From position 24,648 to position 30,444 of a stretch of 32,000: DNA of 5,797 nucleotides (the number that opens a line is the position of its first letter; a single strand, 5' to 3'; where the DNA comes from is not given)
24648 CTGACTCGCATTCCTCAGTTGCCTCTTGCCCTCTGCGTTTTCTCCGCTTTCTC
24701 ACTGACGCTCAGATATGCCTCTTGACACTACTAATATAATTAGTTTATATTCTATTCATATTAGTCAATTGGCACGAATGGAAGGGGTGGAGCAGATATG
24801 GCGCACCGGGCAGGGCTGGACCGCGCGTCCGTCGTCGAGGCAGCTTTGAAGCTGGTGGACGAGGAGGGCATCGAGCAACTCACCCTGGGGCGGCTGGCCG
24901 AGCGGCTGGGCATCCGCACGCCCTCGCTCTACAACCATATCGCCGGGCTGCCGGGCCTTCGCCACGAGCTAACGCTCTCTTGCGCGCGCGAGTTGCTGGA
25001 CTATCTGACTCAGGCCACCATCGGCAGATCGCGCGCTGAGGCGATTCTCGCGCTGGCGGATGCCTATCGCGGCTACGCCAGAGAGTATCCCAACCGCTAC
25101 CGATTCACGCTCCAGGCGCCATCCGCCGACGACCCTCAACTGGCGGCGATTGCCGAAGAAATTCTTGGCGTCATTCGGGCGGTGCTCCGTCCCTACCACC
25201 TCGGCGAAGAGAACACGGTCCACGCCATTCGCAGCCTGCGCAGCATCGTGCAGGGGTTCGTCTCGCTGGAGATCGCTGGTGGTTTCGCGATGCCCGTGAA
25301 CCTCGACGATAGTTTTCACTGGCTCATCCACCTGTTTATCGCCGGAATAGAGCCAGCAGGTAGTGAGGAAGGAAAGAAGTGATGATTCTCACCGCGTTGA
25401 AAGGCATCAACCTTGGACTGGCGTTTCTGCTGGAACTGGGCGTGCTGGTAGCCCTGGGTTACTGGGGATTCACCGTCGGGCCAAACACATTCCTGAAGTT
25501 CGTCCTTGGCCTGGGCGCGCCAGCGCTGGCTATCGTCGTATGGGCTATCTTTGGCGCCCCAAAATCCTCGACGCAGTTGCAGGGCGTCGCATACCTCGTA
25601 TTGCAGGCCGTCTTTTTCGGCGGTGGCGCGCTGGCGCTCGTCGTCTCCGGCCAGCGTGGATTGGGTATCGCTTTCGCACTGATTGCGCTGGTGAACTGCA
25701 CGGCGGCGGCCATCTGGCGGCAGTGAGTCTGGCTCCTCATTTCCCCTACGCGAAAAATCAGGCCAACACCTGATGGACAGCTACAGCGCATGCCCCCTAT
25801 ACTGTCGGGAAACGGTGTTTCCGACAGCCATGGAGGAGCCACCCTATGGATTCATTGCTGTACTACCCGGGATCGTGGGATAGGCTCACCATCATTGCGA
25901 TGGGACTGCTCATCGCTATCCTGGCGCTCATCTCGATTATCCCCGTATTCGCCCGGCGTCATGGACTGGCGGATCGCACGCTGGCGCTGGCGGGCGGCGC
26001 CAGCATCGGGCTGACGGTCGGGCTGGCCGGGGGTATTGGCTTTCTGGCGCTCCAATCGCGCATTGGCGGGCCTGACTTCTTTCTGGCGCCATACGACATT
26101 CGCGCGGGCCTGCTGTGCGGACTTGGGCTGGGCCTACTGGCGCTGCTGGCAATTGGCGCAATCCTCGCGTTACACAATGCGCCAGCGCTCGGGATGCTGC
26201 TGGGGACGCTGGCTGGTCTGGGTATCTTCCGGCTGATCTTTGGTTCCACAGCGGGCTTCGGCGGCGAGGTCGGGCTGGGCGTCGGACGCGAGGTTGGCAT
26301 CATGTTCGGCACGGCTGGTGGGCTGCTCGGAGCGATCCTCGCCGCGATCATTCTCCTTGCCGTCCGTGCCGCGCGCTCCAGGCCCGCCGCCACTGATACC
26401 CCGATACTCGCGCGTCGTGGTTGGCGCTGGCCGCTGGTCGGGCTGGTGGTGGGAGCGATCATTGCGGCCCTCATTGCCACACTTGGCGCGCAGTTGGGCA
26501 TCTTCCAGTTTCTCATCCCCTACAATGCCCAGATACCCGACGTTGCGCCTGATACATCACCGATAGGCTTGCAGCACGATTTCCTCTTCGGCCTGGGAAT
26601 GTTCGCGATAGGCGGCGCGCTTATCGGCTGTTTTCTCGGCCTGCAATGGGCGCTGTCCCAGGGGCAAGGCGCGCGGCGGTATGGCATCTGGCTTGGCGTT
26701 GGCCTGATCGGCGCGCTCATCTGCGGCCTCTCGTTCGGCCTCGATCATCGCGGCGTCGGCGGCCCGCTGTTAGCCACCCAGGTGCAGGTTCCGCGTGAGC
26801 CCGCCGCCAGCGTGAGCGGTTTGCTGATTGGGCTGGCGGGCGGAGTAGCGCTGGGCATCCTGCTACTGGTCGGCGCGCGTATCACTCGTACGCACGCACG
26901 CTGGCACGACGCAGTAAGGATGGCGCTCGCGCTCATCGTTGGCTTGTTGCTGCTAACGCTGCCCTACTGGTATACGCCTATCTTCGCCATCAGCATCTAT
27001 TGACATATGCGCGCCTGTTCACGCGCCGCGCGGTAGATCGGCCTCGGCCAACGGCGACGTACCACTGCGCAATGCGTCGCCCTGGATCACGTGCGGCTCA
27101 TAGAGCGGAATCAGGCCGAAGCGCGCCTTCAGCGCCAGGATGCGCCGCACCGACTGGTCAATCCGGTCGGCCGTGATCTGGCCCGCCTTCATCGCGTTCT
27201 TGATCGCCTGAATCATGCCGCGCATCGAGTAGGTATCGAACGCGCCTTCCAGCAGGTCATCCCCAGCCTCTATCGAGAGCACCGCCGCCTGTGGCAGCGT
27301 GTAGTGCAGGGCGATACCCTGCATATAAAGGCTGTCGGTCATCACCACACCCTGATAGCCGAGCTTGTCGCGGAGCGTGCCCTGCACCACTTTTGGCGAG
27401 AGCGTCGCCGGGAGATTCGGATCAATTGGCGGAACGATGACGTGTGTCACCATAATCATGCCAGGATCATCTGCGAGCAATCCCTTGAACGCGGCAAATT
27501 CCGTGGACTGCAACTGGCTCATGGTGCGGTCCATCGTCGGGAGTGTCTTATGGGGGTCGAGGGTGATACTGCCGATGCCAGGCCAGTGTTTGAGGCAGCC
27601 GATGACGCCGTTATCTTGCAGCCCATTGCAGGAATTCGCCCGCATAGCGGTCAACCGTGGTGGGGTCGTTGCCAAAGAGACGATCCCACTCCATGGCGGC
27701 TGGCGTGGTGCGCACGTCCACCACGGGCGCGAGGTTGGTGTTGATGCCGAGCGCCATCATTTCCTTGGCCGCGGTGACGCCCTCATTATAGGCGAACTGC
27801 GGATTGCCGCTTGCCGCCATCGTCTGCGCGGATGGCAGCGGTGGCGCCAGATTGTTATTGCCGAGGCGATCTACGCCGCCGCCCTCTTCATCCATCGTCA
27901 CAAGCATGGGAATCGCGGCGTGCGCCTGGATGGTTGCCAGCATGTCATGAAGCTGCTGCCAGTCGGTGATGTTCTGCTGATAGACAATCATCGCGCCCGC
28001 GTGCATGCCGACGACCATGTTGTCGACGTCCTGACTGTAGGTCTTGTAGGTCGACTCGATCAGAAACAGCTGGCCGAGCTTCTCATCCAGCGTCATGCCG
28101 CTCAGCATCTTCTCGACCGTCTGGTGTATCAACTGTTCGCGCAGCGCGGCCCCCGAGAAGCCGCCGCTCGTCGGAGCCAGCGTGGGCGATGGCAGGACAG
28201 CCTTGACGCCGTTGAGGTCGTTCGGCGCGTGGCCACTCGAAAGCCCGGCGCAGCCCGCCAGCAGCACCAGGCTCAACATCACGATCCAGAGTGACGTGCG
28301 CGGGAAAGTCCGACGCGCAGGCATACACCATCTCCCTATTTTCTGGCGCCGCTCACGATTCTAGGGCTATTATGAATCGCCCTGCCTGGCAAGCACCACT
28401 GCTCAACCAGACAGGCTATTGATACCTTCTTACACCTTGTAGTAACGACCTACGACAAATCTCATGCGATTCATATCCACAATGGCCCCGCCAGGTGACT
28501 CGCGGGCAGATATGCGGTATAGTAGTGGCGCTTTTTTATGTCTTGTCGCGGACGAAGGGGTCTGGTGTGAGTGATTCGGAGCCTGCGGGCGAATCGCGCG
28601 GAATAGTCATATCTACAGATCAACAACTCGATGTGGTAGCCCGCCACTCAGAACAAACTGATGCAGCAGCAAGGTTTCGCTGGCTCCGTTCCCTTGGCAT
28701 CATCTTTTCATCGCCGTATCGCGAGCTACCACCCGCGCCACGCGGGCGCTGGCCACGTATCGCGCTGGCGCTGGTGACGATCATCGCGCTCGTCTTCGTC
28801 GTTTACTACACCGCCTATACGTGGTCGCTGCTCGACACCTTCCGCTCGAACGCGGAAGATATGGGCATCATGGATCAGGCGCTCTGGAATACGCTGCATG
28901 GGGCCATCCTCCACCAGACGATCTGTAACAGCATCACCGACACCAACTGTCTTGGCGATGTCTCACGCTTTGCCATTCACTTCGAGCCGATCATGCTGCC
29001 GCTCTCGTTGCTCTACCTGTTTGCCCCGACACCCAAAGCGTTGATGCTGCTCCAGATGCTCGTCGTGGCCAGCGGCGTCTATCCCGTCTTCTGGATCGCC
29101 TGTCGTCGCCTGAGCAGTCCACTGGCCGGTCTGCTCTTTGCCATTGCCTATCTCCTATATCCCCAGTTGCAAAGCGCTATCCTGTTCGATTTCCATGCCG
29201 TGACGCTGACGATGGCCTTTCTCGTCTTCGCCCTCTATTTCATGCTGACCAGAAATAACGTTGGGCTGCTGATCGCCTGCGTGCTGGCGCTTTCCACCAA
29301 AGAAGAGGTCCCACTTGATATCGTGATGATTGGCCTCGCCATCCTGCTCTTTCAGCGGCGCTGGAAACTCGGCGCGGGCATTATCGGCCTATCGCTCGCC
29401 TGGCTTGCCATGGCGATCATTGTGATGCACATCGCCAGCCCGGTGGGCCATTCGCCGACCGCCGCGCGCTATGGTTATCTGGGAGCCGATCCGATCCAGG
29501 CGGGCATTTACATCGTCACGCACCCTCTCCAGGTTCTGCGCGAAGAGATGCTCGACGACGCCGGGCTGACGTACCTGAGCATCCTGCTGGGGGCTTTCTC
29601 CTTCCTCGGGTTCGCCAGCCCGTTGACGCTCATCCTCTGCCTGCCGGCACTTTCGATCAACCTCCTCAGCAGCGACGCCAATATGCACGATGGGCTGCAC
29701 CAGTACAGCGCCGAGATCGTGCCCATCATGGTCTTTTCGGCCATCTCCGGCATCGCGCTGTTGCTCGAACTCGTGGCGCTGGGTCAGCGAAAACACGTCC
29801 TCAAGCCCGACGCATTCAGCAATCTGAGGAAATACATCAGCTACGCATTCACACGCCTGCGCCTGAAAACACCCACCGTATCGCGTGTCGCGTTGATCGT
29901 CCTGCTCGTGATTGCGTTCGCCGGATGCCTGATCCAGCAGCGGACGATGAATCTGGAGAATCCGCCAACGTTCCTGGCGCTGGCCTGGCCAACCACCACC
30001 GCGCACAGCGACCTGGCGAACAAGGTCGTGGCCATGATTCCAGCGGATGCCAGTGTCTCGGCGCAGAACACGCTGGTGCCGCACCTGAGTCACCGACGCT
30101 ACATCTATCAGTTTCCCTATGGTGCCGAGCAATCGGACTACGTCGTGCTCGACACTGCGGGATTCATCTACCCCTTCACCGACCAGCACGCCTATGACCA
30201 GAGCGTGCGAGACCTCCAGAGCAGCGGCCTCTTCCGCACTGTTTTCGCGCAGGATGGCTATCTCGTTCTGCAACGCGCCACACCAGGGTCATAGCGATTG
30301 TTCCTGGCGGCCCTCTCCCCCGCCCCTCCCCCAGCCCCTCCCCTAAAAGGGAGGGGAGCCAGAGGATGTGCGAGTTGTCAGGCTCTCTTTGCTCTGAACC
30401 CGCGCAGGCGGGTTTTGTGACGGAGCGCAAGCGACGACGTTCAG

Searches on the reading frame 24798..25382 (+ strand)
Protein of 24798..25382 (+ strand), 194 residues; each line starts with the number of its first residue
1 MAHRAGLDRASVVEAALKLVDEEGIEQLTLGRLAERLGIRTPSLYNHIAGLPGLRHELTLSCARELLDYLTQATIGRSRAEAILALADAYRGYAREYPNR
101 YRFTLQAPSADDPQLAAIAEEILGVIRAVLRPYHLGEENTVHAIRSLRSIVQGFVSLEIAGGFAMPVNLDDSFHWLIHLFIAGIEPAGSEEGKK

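Call 73: search_protein_families(library=pfam, proteins=[window:24798-25382:+], max_evalue=0.001)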
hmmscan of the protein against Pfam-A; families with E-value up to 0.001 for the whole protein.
window:24798-25382:+ (194 aa): 2 families
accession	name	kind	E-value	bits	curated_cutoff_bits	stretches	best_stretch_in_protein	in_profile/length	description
PF13305.11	TetR_C_33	-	1.4e-26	93.6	26.8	1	84-179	2-102/103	Tetracyclin repressor-like, C-terminal domain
PF00440.29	TetR_N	-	7.2e-06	26.1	24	1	13-47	2-36/47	Bacterial regulatory proteins, tetR family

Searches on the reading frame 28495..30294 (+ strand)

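Call 73: search_protein_families(library=pfam, proteins=[window:28495-30294:+], max_evalue=0.001)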
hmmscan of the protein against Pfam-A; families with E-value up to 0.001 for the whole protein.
window:28495-30294:+ (599 aa): 1 family
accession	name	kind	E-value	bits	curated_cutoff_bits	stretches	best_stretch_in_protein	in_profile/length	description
PF09852.15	DUF2079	-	7.9e-58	197.1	28.2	1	113-591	2-459/459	Predicted membrane protein (DUF2079)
